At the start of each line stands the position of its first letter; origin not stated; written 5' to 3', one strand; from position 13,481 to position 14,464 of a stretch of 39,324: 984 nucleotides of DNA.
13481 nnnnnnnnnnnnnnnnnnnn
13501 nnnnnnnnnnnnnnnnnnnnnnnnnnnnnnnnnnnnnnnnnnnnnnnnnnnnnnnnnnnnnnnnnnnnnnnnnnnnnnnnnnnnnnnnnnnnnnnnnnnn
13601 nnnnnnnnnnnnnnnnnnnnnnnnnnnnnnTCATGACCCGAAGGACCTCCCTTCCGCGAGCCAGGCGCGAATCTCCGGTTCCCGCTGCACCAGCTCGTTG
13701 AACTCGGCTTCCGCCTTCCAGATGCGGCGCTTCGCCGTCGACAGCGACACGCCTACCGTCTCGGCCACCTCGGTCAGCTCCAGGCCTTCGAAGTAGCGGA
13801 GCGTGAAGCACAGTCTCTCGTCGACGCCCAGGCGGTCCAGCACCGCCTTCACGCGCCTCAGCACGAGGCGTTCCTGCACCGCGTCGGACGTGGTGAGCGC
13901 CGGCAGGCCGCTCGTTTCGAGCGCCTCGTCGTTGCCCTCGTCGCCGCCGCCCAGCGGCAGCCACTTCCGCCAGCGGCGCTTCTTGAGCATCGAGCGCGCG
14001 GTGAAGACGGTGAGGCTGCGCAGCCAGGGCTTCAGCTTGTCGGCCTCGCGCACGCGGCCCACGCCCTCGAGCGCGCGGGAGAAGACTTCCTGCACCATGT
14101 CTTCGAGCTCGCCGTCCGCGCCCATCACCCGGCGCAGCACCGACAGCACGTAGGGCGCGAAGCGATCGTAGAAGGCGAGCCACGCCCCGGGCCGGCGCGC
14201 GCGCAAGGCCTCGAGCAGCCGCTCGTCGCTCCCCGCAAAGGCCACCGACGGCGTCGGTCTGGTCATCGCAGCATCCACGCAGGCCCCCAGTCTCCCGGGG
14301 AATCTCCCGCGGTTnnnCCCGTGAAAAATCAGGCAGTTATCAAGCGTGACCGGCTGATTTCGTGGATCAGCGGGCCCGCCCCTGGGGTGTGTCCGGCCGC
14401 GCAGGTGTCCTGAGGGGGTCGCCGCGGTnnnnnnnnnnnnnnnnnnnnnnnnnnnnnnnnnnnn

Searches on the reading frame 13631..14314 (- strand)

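Call 46: search_protein_families(library=pfam, proteins=[window:13631-14314:-], max_evalue=0.001)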
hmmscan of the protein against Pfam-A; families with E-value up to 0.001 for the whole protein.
window:13631-14314:- (227 aa): 4 families
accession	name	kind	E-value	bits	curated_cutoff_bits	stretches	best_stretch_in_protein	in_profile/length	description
PF04542.20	Sigma70_r2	-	3.8e-12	46.3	24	1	48-116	1-71/71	Sigma-70 region 2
PF08281.18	Sigma70_r4_2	-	4.1e-09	36.4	25.7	1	153-199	2-48/54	Sigma-70, region 4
PF04545.22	Sigma70_r4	-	7.6e-09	35.4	24.1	1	158-201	1-44/50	Sigma-70, region 4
PF07638.17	Sigma70_ECF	-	4.1e-06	27.3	21.1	1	46-199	24-173/185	ECF sigma factor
